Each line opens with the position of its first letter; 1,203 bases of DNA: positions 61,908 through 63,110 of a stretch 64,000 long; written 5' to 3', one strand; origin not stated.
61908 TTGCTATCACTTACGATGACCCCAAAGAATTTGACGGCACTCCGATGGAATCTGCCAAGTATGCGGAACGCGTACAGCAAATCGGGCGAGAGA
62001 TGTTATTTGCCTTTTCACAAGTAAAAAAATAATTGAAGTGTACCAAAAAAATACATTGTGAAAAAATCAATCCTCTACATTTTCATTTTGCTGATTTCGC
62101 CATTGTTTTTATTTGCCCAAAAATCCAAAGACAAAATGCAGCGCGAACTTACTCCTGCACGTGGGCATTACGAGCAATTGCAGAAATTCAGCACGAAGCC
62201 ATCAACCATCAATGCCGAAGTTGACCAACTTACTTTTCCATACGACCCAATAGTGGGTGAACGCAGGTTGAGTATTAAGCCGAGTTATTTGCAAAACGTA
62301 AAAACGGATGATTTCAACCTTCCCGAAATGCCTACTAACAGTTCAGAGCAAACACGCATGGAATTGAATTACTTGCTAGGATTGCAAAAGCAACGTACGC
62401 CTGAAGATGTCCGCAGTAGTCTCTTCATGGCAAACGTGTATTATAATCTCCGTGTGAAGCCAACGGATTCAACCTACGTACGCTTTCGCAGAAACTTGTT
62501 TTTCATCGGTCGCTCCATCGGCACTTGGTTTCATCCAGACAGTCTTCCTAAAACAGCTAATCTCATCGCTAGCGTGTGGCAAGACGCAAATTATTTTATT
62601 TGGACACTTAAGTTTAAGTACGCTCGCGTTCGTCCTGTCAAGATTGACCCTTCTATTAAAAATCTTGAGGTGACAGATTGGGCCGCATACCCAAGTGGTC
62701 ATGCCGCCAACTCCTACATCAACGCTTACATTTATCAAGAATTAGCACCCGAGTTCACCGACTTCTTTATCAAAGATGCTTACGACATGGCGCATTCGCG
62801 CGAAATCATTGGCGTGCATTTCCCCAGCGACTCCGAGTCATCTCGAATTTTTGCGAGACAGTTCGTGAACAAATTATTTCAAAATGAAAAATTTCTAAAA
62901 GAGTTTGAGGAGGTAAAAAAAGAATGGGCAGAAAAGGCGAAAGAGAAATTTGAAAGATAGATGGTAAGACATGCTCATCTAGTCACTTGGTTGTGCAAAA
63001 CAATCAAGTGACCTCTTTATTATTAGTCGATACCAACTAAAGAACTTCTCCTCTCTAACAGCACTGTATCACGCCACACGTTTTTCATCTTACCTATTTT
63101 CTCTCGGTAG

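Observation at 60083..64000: Organoarsenical (arsenosugar-type) biosynthetic locus rather than a plain ars resistance operon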

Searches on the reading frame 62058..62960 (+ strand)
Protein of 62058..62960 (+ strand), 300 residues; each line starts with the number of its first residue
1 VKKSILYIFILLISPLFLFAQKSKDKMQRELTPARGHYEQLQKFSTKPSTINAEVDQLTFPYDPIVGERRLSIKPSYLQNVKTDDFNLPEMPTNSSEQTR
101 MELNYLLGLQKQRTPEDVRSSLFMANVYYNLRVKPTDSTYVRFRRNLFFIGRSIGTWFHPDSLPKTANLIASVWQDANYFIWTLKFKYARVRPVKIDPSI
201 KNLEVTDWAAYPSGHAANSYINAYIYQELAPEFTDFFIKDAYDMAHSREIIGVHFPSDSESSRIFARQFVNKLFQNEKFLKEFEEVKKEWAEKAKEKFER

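Call 3: search_protein_families(library=ncbifam, proteins=[window:62058-62960:+], max_evalue=0.001)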
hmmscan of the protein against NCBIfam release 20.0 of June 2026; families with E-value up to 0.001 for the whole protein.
window:62058-62960:+ (300 aa): 2 families
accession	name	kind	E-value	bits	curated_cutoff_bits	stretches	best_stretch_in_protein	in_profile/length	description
NF045654.1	APhasePhoC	equivalog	4.3e-13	49.4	430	1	169-294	116-247/248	acid phosphatase PhoC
NF047884.1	UdeprDiPSep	equivalog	0.00082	19.3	250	0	146-259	54-169/188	undecaprenyl-diphosphatase SepP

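Call 4: search_protein_families(library=pfam, proteins=[window:62058-62960:+], max_evalue=0.001)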
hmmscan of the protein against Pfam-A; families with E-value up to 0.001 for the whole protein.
window:62058-62960:+ (300 aa): 1 family
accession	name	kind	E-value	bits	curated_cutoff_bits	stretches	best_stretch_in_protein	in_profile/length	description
PF01569.27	PAP2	-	3.2e-05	24.1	27.2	1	182-266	17-114/130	PAP2 superfamily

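Call 20: find_homologous_proteins(query=window:62058-62960:+, max_evalue=0.00001)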
Query window:62058-62960:+ (300 aa): 1187 proteins with E <= 0.00001 among 1650 candidates; the best 120 are listed.
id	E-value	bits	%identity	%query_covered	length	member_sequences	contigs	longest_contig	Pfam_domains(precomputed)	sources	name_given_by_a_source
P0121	5.1e-182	622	100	91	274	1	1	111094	PF22778.4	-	-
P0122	8.2e-182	621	92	99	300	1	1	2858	PF22778.4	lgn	-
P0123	5.8e-180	615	92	99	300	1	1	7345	PF22778.4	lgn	-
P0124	2.1e-174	597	87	99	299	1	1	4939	PF22778.4,PF01569.28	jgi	jgi:acid phosphatase (class A)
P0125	4.9e-171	586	86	99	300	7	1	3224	PF22778.4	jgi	jgi:acid phosphatase (class A)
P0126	9.2e-170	582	88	93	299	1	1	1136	PF22778.4,PF01569.28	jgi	jgi:acid phosphatase (class A)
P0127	2.1e-165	567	83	99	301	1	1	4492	PF22778.4,PF01569.28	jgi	jgi:acid phosphatase (class A)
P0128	1.3e-163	561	84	100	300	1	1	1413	PF22778.4,PF01569.28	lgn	-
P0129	1.2e-162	558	83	99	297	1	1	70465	PF01569.28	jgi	jgi:acid phosphatase (class A)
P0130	4.1e-162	556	83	99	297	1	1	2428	PF01569.28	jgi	jgi:acid phosphatase (class A)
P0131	4.8e-159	546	81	99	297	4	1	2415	PF01569.28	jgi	jgi:acid phosphatase (class A)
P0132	2.5e-148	511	78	97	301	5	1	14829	PF01569.28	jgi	jgi:acid phosphatase (class A)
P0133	3.1e-147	508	79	92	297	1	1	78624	PF01569.28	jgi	jgi:acid phosphatase (class A)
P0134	2.5e-146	505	79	94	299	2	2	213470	PF22778.4,PF01569.28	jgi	jgi:acid phosphatase (class A)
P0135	7.3e-146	503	73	99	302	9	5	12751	PF22778.4,PF01569.28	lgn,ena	-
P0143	4.7e-140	484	70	100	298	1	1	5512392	PF01569.28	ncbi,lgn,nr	ncbi:hypothetical protein WSM22_35330 [Cytophagales bacterium WSM2-2]|nr:hypothetical protein WSM22_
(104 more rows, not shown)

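Call 21: find_encoding_contigs(protein=P0121, flank=10000, max_places=4)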
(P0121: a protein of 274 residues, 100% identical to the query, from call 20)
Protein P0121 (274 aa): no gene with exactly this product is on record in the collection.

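Call 22: find_encoding_contigs(protein=P0129, flank=10000, max_places=2)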
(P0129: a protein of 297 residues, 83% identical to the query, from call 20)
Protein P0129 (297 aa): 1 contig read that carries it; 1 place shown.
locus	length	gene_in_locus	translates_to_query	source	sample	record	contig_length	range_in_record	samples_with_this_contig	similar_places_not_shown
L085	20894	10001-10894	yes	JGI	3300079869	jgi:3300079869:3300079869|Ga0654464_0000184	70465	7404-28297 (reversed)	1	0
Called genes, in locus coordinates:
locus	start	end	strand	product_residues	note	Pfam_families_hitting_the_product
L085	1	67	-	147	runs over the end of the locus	PF04945:YHS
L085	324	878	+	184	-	PF02627:CMD (weak)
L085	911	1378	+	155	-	PF04945:YHS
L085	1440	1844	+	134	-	PF07080:DUF1348, PF12680:SnoaL_2 (weak)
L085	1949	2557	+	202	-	PF01243:PNPOx_N (weak)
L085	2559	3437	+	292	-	PF12833:HTH_18, PF00165:HTH_AraC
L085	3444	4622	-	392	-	PF01757:Acyl_transf_3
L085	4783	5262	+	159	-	-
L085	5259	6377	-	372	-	PF12833:HTH_18, PF00165:HTH_AraC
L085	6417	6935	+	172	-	PF13420:Acetyltransf_4 (weak), PF13673:Acetyltransf_10, PF00583:Acetyltransf_1, PF13508:Acetyltransf_7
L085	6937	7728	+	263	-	PF00756:Esterase, PF10503:Esterase_PHB (faint), PF20434:BD-FAE (faint), PF12146:Hydrolase_4 (faint), PF01738:DLH (weak), PF02230:Abhydrolase_2, PF00326:Peptidase_S9 (weak), PF12740:PETase (weak)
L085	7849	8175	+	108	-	PF12840:HTH_20, PF01022:HTH_5, PF12802:MarR_2 (weak)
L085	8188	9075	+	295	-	PF01135:PCMT, PF01728:FtsJ (weak), PF13489:Methyltransf_23, PF01209:Ubie_methyltran, PF13847:Methyltransf_31, PF08241:Methyltransf_11, PF08242:Methyltransf_12, PF13649:Methyltransf_25, +3 more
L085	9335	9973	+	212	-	-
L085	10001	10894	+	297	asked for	PF01569:PAP2 (faint)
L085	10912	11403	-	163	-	PF13420:Acetyltransf_4, PF00583:Acetyltransf_1, PF13302:Acetyltransf_3, PF13673:Acetyltransf_10 (weak), PF13508:Acetyltransf_7, PF08445:FR47 (weak)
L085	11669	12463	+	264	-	PF00491:Arginase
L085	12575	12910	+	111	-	PF02627:CMD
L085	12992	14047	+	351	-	PF04055:Radical_SAM, PF12345:DUF3641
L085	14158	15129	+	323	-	PF01209:Ubie_methyltran, PF13847:Methyltransf_31, PF08241:Methyltransf_11, PF08242:Methyltransf_12 (weak), PF13649:Methyltransf_25, PF20922:Anamorsin_N (faint)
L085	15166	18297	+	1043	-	PF13620:CarboxypepD_reg, PF13715:CarbopepD_reg_2, PF25183:OMP_b-brl_4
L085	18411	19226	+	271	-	PF01048:PNP_UDP_1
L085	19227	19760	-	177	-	PF05685:Uma2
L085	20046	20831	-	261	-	PF00072:Response_reg, PF04397:LytTR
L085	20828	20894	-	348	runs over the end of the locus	PF06580:His_kinase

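Call 23: find_encoding_contigs(protein=P0134, flank=10000, max_places=2)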
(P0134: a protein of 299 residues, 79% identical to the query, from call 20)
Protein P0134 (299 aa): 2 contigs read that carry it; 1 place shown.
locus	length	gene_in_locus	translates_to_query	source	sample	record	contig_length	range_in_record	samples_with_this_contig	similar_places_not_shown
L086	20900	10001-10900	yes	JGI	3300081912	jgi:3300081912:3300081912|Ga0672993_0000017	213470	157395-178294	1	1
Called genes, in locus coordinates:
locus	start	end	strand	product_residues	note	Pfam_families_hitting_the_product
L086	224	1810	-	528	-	PF10150:RNase_E_G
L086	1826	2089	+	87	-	-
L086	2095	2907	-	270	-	PF13174:TPR_6 (faint), PF24575:TPR_Slam (faint), PF12895:ANAPC3 (faint), PF00515:TPR_1 (faint), PF14559:TPR_19 (weak), PF13432:TPR_16 (weak), PF13414:TPR_11 (weak), PF14559:TPR_19, +8 more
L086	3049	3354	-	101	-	PF00216:Bac_DNA_binding, PF18291:HU-HIG (weak)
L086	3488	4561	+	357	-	PF00730:HhH-GPD, PF00633:HHH, PF14815:NUDIX_4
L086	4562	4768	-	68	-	-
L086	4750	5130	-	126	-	PF13505:OMP_b-brl (weak)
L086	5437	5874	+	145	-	PF00436:SSB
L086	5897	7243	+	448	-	PF01595:CNNM, PF00571:CBS (faint), PF03471:CorC_HlyC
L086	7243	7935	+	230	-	PF25593:GldD_lipo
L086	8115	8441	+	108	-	PF12840:HTH_20, PF01022:HTH_5, PF12802:MarR_2 (weak)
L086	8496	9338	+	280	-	PF01135:PCMT, PF01209:Ubie_methyltran, PF06325:PrmA, PF13489:Methyltransf_23, PF13847:Methyltransf_31, PF08241:Methyltransf_11, PF08242:Methyltransf_12, PF13649:Methyltransf_25, +2 more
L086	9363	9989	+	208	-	PF01451:LMWPc (faint)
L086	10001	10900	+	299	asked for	PF01569:PAP2 (weak), PF22778:VCPO_2nd (faint)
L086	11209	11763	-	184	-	-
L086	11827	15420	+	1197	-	PF00133:tRNA-synt_1, PF09334:tRNA-synt_1g (weak), PF08264:Anticodon_1, PF19302:DUF5915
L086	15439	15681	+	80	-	-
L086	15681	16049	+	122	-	PF01850:PIN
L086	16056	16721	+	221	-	PF01252:Peptidase_A8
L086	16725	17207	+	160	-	PF13185:GAF_2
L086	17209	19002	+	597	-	PF05192:MutS_III (faint), PF00488:MutS_V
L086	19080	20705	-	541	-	PF22694:CtpB_N-like (weak), PF00595:PDZ (weak), PF13180:PDZ_2, PF17820:PDZ_6, PF03572:Peptidase_S41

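Call 24: find_encoding_contigs(protein=P0143, flank=10000, max_places=2)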
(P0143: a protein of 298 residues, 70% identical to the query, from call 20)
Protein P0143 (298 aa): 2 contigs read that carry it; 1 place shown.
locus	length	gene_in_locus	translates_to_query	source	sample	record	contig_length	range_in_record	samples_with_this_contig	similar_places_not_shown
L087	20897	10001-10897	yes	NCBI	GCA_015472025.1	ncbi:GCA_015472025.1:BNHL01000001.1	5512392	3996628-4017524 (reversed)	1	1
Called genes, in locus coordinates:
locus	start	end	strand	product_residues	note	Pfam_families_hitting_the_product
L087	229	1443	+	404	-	PF00270:DEAD, PF04851:ResIII, PF00271:Helicase_C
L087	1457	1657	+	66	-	-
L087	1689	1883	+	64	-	PF00313:CSD, PF08206:OB_RNB (weak)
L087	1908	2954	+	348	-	PF00487:FA_desaturase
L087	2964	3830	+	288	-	PF00140:Sigma70_r1_2, PF04542:Sigma70_r2, PF04539:Sigma70_r3, PF04545:Sigma70_r4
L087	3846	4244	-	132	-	-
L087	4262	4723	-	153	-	PF00903:Glyoxalase, PF12681:Glyoxalase_2 (weak)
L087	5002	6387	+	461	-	PF00282:Pyridoxal_deC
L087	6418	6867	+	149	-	PF04657:DMT_YdcZ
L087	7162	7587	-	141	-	PF01451:LMWPc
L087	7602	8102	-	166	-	PF13302:Acetyltransf_3, PF00583:Acetyltransf_1, PF13420:Acetyltransf_4, PF13508:Acetyltransf_7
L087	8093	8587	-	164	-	PF00903:Glyoxalase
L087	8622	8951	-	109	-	PF12840:HTH_20, PF01022:HTH_5, PF12802:MarR_2 (faint)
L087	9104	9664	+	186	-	PF04542:Sigma70_r2, PF08281:Sigma70_r4_2, PF04545:Sigma70_r4 (weak)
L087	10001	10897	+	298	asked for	PF01569:PAP2 (faint)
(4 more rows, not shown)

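Call 32: find_related_loci(query=window:62058-62960:+, collection=metagenome_contigs, flank=8000)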
Query window:62058-62960:+ (300 aa) in metagenome_contigs; peptide patterns used: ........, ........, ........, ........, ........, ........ (x = any residue, [..] = any of these).
175 stretches matched a pattern; 87 encode a relative of the query (tblastn E <= 1e-3); the best 80 are kept; 80 distinct loci.
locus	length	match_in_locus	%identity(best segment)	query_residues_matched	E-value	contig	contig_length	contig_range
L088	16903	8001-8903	72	3-300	3e-152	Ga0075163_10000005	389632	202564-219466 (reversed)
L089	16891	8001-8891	72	3-299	2e-146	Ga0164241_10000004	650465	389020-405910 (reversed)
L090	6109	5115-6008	70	1-300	3e-144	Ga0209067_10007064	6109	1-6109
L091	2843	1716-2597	69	1-296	2e-149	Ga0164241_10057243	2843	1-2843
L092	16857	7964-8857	69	1-300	2e-142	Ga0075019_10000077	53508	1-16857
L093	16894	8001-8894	69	1-300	3e-142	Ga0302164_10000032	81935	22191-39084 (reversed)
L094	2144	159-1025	70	8-299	2e-151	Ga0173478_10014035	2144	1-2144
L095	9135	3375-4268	69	1-300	3e-141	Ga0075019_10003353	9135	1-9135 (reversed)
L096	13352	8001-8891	69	1-299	4e-141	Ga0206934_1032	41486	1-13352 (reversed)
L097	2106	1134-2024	68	1-299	6e-151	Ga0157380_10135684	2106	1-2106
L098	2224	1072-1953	71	1-296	4e-148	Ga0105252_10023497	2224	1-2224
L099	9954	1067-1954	68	1-298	2e-138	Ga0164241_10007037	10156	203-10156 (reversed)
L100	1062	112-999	68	1-299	3e-152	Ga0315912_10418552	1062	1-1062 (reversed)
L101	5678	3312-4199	67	1-299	1e-138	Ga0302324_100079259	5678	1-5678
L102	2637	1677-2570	66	1-300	4e-145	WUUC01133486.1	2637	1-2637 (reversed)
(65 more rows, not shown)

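Call 38: search_solved_structures(query=window:62058-62960:+, max_evalue=1, show_alignments=2)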
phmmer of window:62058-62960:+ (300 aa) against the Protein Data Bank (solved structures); distinct sequences matched with E-value up to 1: 12.
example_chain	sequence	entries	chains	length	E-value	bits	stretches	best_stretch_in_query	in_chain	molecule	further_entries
7f17_A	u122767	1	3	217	5e-18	68.8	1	142-289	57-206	Acid phosphatase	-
7f18_A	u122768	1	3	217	1e-17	67.8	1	89-289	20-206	Acid phosphatase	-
1iw8_A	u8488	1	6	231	8.3e-11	45.1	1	162-295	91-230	acid phosphatase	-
9jq0_A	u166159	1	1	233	9.9e-11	44.8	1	163-295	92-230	Acid phosphatase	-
8yc1_A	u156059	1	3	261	1.6e-10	44.2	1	162-295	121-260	Acid phosphatase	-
1d2t_A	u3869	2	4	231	2.2e-10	43.7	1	163-295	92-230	ACID PHOSPHATASE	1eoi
9qcj_A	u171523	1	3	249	1e-09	41.5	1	164-295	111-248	Major phosphate-irrepressible acid phosphatase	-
9qci_A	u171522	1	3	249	1.1e-09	41.4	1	164-295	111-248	Major phosphate-irrepressible acid phosphatase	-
2akc_A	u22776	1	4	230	9.9e-08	35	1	153-293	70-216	class A nonspecific acid phosphatase PhoN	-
2ipb_A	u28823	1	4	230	1e-07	35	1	153-293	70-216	Class A nonspecific acid phosphatase PhoN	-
2a96_A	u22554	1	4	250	1.2e-07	34.7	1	153-293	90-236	class A nonspecific acid phosphatase PhoN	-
9htz_A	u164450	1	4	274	2e-05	27.5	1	152-290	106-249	Phosphatase PAP2 family protein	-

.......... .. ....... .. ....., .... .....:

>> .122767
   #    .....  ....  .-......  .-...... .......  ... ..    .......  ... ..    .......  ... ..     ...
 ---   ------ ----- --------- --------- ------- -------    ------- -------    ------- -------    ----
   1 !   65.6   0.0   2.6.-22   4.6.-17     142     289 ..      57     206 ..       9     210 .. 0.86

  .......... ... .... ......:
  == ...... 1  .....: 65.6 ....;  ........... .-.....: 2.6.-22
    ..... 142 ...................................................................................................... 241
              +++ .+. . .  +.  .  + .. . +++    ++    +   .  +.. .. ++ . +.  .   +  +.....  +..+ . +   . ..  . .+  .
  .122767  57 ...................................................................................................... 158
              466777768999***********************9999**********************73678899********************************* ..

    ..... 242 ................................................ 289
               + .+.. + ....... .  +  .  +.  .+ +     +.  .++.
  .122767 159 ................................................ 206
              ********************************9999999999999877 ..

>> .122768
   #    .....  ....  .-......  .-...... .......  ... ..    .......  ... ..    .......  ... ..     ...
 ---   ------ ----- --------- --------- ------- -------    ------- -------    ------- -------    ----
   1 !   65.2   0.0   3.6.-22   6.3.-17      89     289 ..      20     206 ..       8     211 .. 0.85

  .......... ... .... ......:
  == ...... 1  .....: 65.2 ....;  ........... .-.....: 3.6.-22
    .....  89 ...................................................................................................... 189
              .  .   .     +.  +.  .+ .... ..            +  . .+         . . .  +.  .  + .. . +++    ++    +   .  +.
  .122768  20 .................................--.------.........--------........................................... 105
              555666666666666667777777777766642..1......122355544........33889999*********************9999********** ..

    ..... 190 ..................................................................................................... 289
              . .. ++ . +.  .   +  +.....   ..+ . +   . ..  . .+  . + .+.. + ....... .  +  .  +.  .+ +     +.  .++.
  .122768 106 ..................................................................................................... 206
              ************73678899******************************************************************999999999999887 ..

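Call 55: predict_structure(alignment_id=A2)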
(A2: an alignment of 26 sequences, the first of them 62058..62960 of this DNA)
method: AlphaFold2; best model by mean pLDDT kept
length: 300 residues; sequences in the alignment: 26
mean_pLDDT: 77.7   pTM: 0.79
mean pLDDT of the five models: 77.7, 74.7, 69.2, 69.1, 55.7
residues with pLDDT >= 90: 53; 70-90: 168; 50-70: 66; < 50: 13
segments of 3 or more residues with pLDDT < 50: 20-26, 201-205
pLDDT, mean of each block of 10 residues (from residue 1): 73 64 53 76 67 72 79 89 89 82 84 78 69 63 71 60 86 90 84 66 55 85 90 85 81 82 94 96 94 74
secondary structure, 60 per line:
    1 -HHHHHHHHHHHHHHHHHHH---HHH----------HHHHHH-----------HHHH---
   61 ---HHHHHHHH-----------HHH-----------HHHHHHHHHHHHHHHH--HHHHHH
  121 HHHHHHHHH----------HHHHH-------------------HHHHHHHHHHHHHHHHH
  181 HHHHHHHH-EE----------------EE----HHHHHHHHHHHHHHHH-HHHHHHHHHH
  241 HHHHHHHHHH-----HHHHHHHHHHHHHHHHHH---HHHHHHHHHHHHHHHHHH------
elements in order: H2-20 H37-42 H54-57 H64-71 H97-112 H115-129 H140-144 H164-188 H214-229 H231-250 H256-273 H277-294

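Call 58: fold_search(model_id=the predicted structure, library=pdb)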
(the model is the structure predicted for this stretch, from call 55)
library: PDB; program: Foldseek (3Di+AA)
matches with E <= 10: 218; with E <= 0.001: 29
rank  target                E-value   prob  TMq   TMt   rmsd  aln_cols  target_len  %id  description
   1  7f17_A                6.9e-08  1.00  0.59  0.81   3.6       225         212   28  Crystal Structure of acid phosphatase (released 2021-10-27)
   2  7f17_B                9.6e-08  1.00  0.58  0.80   3.5       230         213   28  Crystal Structure of acid phosphatase (released 2021-10-27)
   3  7f17_C                2.0e-07  1.00  0.57  0.79   3.7       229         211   27  Crystal Structure of acid phosphatase (released 2021-10-27)
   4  7f18_A                3.0e-07  1.00  0.59  0.81   3.6       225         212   27  Crystal Structure of a mutant of acid phosphatase from Pseudomonas aeruginosa (Q57H/W58P/D135R) (released 2021-10-27)
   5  7f18_C                3.1e-07  1.00  0.57  0.79   3.9       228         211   26  Crystal Structure of a mutant of acid phosphatase from Pseudomonas aeruginosa (Q57H/W58P/D135R) (released 2021-10-27)
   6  8yc1_A                1.2e-05  1.00  0.55  0.70   5.8       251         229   19  Acid phosphate hydrolase from Shigella flexneri (apo) (released 2025-02-19)
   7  8yc1_C                1.3e-05  1.00  0.54  0.71   4.3       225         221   20  Acid phosphate hydrolase from Shigella flexneri (apo) (released 2025-02-19)
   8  8yc1_B                1.3e-05  1.00  0.55  0.70   5.2       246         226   20  Acid phosphate hydrolase from Shigella flexneri (apo) (released 2025-02-19)
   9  2a96_B                1.6e-05  1.00  0.52  0.68   4.7       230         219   19  Crystal structure of phosphate tethered PhoN of S. typhimurium (released 2006-05-23)
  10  2akc_A                2.2e-05  1.00  0.47  0.63   5.6       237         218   19  Crystal structure of tungstate complex of the PhoN protein from S. typhimurium (released 2006-05-23)
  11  2ipb_A                2.3e-05  1.00  0.51  0.68   4.9       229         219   20  Crystal structure of T159D mutant of S. Typhimurium PhoN protein (released 2007-03-06)
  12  1eoi_A                2.5e-05  1.00  0.51  0.66   5.2       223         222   18  CRYSTAL STRUCTURE OF ACID PHOSPHATASE FROM ESCHERICHIA BLATTAE COMPLEXED WITH THE TRANSITION STATE ANALOG MOLYBDATE (released 2001-03-23)
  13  1iw8_D                2.8e-05  1.00  0.53  0.72   3.9       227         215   19  Crystal Structure of a mutant of acid phosphatase from Escherichia blattae (G74D/I153T) (released 2002-09-11)
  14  9jq0                  3.0e-05  1.00  0.57  0.71   5.5       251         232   21  Acid phosphatase KpAP mutant - E104G (released 2024-11-06)
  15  1iw8_B                3.3e-05  1.00  0.53  0.71   4.2       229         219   20  Crystal Structure of a mutant of acid phosphatase from Escherichia blattae (G74D/I153T) (released 2002-09-11)
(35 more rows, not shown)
